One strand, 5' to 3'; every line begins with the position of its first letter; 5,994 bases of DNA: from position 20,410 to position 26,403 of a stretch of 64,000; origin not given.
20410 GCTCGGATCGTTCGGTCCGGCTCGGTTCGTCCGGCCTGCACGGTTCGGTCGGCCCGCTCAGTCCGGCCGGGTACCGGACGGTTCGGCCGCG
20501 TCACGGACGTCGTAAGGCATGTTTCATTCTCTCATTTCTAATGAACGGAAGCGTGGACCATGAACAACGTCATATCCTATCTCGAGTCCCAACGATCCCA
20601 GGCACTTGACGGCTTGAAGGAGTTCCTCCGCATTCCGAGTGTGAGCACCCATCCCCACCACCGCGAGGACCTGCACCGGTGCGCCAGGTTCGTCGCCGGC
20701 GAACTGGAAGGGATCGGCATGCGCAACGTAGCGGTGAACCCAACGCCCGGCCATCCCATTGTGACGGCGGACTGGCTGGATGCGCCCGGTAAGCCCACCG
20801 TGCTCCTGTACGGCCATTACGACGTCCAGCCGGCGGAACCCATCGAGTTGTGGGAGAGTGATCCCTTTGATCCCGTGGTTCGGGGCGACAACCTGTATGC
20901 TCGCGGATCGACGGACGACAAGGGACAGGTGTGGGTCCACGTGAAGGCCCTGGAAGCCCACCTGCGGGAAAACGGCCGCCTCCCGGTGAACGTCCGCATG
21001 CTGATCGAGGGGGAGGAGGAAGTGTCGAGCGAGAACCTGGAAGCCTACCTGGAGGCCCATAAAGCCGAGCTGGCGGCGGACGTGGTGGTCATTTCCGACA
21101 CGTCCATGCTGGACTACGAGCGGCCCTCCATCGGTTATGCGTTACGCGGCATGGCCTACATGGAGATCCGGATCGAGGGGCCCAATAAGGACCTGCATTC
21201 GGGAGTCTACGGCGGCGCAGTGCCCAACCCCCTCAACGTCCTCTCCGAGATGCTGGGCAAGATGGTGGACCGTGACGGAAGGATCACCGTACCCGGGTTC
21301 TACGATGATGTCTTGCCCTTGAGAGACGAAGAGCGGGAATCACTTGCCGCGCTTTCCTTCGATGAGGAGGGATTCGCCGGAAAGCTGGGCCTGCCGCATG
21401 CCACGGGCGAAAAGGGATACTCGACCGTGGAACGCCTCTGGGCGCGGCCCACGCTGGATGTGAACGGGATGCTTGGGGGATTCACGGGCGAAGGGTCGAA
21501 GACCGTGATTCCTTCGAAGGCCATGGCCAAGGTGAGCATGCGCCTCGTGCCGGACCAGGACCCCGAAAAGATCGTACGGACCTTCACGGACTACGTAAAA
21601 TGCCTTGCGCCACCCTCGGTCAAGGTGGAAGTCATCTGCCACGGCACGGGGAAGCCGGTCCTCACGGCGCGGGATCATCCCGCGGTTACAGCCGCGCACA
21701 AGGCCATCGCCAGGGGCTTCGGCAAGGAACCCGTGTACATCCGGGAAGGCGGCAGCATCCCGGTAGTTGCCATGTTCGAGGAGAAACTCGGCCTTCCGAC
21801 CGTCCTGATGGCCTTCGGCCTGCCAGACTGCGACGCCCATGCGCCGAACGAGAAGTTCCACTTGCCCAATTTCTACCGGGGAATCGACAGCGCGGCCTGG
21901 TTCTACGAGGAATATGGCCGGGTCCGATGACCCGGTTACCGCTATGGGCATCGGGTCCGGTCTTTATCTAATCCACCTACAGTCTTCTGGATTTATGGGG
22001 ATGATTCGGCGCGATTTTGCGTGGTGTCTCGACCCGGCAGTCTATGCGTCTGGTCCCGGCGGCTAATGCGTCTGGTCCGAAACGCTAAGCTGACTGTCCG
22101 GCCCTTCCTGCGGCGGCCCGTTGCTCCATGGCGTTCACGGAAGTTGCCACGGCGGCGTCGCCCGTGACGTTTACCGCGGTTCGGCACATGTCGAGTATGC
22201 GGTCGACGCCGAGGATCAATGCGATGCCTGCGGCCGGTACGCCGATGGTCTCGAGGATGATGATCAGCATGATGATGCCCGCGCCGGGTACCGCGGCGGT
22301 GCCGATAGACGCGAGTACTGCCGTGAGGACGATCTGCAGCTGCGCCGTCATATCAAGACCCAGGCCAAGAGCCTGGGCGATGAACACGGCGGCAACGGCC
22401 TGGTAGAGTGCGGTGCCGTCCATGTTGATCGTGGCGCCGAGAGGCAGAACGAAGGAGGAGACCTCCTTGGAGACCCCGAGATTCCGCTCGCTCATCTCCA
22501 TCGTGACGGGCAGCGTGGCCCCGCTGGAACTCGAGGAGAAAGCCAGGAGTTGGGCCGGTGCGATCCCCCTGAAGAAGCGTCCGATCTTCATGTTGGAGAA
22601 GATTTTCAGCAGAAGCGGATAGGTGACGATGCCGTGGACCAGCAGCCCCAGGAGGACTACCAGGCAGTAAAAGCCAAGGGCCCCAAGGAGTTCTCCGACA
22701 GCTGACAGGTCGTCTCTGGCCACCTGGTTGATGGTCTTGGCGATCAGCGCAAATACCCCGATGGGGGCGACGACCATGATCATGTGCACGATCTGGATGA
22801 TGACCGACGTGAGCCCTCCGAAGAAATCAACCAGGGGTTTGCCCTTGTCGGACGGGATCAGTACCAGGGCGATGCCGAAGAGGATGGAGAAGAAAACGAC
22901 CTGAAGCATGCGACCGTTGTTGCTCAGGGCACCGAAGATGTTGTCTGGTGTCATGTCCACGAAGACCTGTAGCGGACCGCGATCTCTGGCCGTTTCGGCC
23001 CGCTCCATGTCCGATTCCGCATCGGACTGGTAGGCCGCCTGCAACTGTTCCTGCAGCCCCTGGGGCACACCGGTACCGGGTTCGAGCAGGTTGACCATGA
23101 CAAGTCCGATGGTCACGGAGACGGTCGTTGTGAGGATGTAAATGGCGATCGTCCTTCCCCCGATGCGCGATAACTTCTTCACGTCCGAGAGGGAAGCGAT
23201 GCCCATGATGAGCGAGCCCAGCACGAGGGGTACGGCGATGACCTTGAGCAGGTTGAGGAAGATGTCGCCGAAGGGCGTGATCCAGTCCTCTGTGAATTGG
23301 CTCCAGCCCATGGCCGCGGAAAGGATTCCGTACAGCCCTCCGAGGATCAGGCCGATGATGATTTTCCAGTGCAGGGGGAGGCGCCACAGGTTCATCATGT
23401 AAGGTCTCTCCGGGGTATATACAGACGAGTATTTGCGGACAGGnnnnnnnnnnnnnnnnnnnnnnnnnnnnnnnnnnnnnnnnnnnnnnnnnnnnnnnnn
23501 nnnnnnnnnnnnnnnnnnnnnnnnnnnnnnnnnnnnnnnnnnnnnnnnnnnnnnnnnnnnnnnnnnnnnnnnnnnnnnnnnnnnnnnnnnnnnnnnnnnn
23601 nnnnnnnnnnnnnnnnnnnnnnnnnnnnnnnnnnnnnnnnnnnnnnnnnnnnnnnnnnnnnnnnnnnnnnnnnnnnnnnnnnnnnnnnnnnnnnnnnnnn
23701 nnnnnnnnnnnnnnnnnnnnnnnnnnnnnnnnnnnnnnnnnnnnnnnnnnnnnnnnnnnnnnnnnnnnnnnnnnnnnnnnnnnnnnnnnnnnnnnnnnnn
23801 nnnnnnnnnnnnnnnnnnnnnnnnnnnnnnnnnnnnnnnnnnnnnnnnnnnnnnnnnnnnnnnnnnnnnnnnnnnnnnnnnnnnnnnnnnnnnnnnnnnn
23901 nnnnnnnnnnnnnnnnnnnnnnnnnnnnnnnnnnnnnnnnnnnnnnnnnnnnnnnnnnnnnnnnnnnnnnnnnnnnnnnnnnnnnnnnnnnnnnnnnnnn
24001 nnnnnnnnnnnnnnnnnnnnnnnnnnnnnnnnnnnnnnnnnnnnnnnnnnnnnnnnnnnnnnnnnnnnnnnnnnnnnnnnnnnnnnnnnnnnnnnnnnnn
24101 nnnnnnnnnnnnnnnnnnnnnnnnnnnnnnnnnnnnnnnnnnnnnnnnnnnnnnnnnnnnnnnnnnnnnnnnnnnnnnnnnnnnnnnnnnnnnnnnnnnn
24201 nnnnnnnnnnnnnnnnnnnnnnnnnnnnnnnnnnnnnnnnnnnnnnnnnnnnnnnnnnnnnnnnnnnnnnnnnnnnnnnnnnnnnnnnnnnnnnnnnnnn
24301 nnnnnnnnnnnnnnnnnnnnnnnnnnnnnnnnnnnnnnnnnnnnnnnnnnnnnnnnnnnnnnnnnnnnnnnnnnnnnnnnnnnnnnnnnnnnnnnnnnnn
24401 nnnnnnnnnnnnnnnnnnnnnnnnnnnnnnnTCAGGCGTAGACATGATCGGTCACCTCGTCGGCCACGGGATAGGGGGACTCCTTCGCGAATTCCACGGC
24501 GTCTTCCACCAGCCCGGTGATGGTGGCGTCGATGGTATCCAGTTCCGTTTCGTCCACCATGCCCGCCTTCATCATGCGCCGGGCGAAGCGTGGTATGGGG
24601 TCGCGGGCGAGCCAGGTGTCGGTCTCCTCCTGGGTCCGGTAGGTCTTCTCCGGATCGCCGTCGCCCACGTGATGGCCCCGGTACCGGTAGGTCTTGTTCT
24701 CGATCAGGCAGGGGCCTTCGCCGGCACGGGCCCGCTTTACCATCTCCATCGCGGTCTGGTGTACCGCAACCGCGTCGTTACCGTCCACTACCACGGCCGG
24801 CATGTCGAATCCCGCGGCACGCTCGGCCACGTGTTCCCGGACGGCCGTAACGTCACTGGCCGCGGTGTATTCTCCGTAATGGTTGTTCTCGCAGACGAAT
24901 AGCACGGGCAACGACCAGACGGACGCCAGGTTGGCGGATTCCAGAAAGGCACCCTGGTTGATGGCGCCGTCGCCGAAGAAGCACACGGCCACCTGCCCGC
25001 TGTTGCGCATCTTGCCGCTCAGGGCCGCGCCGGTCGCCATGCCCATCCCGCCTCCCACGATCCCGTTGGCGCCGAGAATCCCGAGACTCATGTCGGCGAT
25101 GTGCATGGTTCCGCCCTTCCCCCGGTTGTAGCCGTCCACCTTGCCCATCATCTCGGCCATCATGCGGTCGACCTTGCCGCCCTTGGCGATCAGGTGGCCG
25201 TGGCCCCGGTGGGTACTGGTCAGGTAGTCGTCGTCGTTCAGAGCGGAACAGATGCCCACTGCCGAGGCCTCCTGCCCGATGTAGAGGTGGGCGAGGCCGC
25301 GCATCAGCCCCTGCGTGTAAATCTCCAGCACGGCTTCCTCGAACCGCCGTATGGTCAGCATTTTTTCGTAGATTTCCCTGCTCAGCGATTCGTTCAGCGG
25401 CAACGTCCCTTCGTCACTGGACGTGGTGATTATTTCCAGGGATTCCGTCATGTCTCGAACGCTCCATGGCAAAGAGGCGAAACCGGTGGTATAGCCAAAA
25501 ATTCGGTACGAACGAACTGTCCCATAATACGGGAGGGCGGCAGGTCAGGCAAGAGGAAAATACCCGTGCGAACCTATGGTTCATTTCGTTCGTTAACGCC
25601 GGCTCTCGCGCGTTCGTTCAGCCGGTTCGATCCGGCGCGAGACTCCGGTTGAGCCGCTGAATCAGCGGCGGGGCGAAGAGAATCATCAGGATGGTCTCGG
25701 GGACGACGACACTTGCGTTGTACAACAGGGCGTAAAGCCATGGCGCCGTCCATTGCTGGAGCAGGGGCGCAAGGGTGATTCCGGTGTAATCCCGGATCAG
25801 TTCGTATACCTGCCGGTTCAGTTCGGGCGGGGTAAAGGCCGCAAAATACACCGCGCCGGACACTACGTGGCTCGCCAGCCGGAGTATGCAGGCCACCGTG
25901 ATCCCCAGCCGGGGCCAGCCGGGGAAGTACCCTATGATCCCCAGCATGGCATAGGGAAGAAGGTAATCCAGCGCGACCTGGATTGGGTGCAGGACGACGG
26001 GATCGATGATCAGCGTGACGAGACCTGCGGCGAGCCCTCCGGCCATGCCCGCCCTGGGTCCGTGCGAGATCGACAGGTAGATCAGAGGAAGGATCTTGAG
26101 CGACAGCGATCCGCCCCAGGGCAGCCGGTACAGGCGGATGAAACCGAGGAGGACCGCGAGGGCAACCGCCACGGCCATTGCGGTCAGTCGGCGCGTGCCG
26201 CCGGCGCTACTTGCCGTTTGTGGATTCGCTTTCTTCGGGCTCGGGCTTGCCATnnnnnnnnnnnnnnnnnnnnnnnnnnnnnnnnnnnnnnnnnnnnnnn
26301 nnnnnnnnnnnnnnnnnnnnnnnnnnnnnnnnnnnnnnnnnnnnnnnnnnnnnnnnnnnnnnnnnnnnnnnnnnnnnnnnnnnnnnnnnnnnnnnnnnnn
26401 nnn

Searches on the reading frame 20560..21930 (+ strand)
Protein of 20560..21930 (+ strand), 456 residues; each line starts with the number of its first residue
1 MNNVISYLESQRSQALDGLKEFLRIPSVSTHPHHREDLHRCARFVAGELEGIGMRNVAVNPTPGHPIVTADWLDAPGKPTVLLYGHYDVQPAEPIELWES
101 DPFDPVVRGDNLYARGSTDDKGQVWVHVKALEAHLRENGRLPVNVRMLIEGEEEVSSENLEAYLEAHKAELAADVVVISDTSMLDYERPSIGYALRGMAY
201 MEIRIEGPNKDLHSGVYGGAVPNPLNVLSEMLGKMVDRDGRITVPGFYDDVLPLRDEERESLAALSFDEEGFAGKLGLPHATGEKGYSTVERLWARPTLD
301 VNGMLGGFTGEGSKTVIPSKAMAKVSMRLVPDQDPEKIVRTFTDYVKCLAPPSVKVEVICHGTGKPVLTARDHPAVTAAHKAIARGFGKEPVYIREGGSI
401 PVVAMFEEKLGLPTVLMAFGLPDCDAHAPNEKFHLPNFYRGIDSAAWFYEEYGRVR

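Call 27: search_protein_families(library=pfam, proteins=[window:20560-21930:+], max_evalue=0.00001)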
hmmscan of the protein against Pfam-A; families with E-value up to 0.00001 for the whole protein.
window:20560-21930:+ (456 aa): 2 families
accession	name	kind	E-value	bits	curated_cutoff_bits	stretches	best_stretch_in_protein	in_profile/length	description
PF01546.33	Peptidase_M20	-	1.8e-32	113.4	24.6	1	82-444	1-199/206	Peptidase family M20/M25/M40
PF07687.19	M20_dimer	-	2.8e-17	63.1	21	1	193-351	1-104/107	Peptidase dimerisation domain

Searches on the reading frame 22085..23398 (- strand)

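Call 27: search_protein_families(library=pfam, proteins=[window:22085-23398:-], max_evalue=0.00001)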
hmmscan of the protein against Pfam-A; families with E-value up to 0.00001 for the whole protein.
window:22085-23398:- (437 aa): 1 family
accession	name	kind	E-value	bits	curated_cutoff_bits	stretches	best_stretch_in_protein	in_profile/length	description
PF00375.23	SDF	-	9.7e-125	417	27.9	1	9-423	1-386/387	Sodium:dicarboxylate symporter family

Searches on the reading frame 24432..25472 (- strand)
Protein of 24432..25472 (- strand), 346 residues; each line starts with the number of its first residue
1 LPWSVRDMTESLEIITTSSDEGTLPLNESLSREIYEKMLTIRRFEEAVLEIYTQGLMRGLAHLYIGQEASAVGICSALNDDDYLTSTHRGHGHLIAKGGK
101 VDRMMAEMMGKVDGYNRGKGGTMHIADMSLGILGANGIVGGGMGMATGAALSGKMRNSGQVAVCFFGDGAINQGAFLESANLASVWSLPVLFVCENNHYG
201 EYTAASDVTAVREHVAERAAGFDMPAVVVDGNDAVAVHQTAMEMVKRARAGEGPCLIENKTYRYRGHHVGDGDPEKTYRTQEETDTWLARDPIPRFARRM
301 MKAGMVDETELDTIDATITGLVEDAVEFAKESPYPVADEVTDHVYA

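Call 27: search_protein_families(library=pfam, proteins=[window:24432-25472:-], max_evalue=0.00001)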
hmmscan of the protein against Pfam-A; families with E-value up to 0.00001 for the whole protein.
window:24432-25472:- (346 aa): 1 family
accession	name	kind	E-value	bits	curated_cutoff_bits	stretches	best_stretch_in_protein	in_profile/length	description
PF00676.26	E1_dh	-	6.3e-87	291.8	22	1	36-335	1-297/300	Dehydrogenase E1 component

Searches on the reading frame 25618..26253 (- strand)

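Call 27: search_protein_families(library=pfam, proteins=[window:25618-26253:-], max_evalue=0.00001)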
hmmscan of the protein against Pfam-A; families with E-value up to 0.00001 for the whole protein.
window:25618-26253:- (211 aa): 1 family
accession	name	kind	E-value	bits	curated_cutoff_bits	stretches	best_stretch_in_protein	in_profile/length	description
PF09515.15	Thia_YuaJ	-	1.6e-29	103.7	25.8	1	24-154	2-149/177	Thiamine transporter protein (Thia_YuaJ)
